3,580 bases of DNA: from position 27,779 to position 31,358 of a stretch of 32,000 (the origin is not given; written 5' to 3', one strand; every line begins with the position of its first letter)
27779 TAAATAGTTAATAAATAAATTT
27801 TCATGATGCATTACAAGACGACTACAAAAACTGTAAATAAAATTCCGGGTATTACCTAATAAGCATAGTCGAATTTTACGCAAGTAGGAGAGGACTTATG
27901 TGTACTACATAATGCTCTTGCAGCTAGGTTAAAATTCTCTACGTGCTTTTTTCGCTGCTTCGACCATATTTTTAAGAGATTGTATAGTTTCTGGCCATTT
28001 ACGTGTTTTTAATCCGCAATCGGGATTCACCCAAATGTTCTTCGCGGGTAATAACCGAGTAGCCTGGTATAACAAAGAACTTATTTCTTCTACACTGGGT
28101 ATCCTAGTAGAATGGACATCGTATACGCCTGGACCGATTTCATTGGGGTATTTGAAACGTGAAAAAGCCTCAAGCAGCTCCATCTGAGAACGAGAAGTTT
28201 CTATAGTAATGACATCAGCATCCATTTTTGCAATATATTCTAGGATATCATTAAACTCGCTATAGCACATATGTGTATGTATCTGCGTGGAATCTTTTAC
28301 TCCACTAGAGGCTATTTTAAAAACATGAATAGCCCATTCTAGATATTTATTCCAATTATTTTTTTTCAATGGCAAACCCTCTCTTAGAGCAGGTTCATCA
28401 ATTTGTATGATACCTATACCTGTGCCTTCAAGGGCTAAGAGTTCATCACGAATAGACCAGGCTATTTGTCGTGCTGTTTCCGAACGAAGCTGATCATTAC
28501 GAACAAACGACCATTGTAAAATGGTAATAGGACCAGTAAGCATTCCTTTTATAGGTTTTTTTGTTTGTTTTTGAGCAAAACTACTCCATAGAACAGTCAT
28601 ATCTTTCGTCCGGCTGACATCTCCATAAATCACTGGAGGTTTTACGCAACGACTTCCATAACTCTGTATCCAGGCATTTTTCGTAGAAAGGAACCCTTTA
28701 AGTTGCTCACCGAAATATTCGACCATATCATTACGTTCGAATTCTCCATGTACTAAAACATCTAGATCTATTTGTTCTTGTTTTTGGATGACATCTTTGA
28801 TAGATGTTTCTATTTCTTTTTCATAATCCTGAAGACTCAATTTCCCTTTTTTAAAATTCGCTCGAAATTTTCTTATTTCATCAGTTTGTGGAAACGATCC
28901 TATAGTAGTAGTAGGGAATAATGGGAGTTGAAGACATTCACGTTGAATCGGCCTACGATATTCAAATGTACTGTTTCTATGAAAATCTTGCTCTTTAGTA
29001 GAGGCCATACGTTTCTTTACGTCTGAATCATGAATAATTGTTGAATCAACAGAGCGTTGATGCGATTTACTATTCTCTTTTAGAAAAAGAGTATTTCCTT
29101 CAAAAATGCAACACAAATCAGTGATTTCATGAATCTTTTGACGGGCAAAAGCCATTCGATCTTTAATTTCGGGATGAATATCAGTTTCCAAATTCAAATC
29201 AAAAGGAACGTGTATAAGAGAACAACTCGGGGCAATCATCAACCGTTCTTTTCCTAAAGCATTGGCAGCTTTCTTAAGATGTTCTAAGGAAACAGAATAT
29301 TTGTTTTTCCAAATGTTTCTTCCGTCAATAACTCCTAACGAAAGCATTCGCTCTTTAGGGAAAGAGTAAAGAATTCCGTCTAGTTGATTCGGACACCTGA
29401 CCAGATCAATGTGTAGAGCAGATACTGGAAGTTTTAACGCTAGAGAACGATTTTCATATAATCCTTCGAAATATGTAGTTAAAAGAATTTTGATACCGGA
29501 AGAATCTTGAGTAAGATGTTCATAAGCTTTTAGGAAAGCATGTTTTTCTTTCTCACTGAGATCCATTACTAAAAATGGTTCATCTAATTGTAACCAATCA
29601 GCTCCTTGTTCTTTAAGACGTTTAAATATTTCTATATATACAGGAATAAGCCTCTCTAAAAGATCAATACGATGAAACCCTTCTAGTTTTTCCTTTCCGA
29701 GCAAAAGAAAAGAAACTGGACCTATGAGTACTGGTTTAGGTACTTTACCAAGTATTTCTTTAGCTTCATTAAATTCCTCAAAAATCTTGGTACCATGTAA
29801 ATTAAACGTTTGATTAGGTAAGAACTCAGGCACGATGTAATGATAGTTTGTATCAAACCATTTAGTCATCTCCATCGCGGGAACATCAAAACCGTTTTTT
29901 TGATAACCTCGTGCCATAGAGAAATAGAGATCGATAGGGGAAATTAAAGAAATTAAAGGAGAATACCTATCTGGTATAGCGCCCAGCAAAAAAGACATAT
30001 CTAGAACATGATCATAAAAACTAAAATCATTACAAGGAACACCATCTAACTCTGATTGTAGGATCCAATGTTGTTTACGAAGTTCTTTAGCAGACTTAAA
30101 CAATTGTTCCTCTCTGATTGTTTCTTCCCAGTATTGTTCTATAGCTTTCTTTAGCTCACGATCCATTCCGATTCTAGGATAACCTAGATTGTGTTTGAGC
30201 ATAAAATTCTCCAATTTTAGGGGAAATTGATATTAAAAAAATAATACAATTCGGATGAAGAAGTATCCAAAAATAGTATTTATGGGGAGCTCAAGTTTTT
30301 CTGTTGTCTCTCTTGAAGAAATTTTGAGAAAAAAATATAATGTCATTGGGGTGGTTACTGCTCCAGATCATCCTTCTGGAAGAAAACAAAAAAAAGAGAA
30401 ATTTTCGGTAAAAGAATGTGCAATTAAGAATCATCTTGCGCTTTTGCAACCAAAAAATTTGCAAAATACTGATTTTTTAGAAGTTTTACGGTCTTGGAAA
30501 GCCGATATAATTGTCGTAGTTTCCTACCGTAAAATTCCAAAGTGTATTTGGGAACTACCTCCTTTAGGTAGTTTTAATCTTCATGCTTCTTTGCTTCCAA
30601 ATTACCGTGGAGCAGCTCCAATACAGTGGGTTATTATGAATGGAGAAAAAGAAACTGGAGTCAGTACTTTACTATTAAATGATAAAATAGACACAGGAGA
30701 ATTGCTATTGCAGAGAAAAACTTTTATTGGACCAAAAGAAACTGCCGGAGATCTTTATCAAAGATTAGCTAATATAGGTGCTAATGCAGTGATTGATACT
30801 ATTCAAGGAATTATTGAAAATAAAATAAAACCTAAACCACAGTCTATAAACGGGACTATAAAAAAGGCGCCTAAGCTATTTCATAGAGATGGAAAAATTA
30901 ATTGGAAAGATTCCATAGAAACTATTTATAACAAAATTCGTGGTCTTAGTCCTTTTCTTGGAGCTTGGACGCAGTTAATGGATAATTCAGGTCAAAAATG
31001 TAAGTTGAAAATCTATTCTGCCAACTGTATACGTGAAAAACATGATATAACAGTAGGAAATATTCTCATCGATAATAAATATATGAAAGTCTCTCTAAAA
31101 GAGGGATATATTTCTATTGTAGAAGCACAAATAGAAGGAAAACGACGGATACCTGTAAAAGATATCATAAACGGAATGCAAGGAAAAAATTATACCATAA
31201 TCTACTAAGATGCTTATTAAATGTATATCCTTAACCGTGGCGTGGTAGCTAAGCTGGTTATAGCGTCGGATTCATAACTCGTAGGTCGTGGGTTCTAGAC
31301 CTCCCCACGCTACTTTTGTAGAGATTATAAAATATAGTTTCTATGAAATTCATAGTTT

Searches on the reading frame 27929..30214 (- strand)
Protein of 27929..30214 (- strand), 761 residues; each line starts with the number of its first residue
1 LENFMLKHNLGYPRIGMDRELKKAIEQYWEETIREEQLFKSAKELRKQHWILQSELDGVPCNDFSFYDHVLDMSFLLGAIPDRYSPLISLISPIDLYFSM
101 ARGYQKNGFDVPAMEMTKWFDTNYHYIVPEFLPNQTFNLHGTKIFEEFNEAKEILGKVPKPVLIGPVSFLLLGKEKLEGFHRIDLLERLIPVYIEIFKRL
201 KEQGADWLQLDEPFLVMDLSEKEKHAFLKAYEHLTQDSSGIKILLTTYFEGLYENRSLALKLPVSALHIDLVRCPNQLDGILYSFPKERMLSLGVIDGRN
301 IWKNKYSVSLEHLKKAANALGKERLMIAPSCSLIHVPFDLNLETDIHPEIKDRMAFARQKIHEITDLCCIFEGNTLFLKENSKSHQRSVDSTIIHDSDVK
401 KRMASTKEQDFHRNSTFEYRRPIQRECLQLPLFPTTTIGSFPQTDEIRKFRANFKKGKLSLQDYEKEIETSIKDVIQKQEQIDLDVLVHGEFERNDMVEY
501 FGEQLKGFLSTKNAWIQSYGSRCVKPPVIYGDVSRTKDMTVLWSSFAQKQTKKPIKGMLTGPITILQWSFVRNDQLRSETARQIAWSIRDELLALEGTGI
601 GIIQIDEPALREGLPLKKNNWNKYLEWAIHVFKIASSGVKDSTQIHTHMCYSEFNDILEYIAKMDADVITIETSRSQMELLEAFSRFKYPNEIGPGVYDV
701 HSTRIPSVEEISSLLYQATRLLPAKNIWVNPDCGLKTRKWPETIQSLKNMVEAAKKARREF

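Call 51: search_protein_families(library=pfam, proteins=[window:27929-30214:-], max_evalue=0.01)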
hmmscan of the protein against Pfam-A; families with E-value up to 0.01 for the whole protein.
window:27929-30214:- (761 aa): 2 families
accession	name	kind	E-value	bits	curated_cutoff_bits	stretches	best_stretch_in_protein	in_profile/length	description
PF01717.24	Meth_synt_2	-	1.3e-154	514.7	21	1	433-755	1-323/324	Cobalamin-independent synthase, Catalytic domain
PF08267.18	Meth_synt_1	-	2.7e-123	411.9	27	2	7-318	2-310/313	Cobalamin-independent synthase, N-terminal domain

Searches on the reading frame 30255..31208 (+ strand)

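Call 51: search_protein_families(library=pfam, proteins=[window:30255-31208:+], max_evalue=0.01)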
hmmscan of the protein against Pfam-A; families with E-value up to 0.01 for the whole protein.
window:30255-31208:+ (317 aa): 2 families
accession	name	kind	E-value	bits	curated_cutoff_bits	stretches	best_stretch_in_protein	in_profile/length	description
PF00551.24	Formyl_trans_N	-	3.3e-35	121.9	26.1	1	6-182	2-180/181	Formyl transferase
PF02911.23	Formyl_trans_C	-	5.2e-18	65.5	21.1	1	208-308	2-99/100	Formyl transferase, C-terminal domain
